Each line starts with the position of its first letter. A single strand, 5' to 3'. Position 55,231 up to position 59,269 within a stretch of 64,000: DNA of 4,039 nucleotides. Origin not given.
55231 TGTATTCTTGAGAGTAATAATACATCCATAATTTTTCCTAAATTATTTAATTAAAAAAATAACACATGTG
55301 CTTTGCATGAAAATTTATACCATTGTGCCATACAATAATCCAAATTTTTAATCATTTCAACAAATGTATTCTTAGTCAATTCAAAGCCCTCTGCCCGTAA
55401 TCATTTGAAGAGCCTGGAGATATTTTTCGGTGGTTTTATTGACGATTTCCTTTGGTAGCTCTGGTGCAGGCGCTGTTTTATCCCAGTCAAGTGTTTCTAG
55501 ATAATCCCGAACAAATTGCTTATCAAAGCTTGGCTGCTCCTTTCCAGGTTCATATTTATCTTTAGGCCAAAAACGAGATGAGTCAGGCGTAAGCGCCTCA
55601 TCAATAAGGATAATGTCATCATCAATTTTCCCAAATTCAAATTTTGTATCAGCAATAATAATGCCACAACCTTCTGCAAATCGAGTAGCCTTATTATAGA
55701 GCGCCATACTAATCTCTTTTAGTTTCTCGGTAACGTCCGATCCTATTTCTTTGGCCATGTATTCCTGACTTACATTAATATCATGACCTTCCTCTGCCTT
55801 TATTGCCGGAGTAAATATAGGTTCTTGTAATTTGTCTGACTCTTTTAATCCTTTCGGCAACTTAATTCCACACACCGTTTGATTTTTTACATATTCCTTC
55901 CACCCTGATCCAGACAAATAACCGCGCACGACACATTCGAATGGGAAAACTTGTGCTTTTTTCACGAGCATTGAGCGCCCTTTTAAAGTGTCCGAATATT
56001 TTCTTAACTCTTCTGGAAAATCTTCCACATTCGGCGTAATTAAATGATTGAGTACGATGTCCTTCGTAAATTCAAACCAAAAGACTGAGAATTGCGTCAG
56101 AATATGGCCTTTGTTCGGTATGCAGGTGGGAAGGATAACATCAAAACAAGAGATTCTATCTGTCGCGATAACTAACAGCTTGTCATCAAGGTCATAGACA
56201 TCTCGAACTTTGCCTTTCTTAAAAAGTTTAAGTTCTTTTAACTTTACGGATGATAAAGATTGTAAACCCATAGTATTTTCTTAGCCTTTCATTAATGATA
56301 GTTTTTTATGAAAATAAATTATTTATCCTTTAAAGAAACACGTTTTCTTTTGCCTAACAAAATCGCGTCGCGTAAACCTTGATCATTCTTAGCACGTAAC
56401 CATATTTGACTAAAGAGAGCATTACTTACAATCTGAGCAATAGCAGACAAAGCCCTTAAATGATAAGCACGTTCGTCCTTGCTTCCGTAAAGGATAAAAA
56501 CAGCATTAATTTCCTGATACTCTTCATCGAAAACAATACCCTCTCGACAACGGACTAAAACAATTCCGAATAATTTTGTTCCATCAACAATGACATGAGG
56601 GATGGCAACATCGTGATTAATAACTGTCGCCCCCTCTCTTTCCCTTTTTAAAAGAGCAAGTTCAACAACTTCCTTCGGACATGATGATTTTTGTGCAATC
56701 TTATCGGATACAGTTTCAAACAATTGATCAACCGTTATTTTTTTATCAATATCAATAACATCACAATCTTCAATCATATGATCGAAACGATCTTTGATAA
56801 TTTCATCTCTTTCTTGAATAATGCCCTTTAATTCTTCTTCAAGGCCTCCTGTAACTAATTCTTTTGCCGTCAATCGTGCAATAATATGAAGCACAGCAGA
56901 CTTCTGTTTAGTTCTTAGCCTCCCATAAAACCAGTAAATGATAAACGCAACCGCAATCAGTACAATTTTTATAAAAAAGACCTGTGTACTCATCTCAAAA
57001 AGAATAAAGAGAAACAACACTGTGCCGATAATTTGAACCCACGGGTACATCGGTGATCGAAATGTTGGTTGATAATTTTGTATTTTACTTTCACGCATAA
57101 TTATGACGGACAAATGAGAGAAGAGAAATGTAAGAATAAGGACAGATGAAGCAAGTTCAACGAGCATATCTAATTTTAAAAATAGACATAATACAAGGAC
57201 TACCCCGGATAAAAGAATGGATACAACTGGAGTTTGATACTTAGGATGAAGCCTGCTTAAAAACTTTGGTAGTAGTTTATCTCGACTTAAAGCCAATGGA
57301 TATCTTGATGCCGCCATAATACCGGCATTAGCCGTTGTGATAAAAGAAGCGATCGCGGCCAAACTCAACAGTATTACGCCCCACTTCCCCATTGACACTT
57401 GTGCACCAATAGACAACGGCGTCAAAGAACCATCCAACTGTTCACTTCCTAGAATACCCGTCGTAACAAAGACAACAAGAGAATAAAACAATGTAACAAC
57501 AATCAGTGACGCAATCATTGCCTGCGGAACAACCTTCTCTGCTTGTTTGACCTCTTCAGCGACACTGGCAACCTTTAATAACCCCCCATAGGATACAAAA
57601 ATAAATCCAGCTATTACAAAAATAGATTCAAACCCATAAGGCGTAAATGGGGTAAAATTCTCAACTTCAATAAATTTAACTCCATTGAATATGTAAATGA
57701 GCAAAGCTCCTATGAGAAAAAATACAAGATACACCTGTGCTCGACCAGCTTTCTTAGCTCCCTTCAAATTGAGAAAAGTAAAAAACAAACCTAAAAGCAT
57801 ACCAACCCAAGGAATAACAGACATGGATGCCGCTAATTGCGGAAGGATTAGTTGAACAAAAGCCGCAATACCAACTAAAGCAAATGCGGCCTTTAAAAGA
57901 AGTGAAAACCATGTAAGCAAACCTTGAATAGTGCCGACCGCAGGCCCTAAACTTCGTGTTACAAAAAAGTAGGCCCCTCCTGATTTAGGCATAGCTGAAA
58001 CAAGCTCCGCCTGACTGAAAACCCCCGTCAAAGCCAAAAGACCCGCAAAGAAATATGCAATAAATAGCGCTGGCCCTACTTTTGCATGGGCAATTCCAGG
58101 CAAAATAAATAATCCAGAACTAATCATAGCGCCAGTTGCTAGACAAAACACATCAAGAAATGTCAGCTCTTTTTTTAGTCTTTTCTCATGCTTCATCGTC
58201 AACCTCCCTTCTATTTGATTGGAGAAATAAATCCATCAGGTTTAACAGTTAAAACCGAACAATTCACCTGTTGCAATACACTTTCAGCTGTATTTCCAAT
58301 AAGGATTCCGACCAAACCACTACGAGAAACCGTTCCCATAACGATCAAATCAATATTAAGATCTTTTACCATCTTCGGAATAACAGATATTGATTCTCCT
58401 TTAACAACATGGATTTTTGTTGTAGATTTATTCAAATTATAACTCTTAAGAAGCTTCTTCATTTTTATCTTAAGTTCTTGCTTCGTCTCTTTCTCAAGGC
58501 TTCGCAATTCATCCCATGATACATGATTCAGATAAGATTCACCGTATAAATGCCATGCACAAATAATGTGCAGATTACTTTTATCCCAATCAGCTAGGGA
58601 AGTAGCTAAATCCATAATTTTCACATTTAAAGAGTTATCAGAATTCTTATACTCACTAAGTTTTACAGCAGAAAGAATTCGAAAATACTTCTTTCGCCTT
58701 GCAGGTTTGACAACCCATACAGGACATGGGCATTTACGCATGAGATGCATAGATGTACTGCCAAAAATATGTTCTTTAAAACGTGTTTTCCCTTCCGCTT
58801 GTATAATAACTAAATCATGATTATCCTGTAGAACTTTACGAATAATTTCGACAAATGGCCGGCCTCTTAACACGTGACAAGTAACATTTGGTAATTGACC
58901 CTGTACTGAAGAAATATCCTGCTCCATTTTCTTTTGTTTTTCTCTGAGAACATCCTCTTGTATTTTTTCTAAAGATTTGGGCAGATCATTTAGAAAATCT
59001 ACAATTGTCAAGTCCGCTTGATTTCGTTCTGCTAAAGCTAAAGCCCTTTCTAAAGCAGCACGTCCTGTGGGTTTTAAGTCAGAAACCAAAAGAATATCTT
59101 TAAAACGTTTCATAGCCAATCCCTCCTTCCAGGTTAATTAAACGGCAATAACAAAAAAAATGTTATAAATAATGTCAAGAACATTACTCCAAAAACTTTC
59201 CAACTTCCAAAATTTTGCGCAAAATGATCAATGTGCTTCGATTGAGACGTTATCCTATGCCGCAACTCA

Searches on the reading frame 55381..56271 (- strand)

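Call 56: search_protein_families(library=pfam, proteins=[window:55381-56271:-], max_evalue=0.01)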
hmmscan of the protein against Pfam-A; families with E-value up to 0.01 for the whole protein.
window:55381-56271:- (296 aa): 1 family
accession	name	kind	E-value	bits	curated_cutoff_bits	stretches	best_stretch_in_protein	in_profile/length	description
PF01259.24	SAICAR_synt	-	7.8e-76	255.3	20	1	17-268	2-231/233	SAICAR synthetase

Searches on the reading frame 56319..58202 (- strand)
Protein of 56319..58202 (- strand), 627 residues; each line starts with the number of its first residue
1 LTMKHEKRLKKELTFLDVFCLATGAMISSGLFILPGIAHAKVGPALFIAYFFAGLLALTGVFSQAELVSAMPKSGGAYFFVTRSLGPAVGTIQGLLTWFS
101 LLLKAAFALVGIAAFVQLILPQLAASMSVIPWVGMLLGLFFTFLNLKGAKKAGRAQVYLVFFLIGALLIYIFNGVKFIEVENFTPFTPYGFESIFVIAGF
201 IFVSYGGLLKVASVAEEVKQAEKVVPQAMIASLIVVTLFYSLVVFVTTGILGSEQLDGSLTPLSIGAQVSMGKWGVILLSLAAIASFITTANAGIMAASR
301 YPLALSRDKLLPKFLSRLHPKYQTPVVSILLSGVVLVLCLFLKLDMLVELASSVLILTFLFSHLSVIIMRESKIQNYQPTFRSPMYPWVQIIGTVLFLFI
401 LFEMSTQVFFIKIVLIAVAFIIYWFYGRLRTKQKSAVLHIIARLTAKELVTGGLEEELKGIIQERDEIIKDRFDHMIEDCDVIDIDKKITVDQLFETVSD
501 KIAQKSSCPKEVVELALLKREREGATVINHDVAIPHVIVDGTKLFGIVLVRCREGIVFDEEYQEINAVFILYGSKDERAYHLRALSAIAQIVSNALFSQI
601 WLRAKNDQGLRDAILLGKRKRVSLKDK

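Call 56: search_protein_families(library=pfam, proteins=[window:56319-58202:-], max_evalue=0.01)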
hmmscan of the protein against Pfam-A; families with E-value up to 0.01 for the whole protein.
window:56319-58202:- (627 aa): 4 families
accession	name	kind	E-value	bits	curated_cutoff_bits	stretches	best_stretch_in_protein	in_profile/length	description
PF13520.12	AA_permease_2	-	1.5e-46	159.7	27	1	13-409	1-411/427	Amino acid permease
PF00324.27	AA_permease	-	4.3e-41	141.5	24.6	1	18-438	2-468/470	Amino acid permease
PF00359.27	PTS_EIIA_2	-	2.9e-20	73.1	27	1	479-614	4-141/144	Phosphoenolpyruvate-dependent sugar phosphotransferase system, EIIA 2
PF03845.19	Spore_permease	-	1.4e-07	31.1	23.4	1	13-262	2-245/321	Spore germination protein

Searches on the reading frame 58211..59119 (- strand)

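Call 56: search_protein_families(library=pfam, proteins=[window:58211-59119:-], max_evalue=0.01)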
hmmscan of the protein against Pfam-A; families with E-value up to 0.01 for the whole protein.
window:58211-59119:- (302 aa): 1 family
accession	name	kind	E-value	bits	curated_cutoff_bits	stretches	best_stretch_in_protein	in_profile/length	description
PF00582.32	Usp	-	1.4e-44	152.5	24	2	6-138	2-141/141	Universal stress protein family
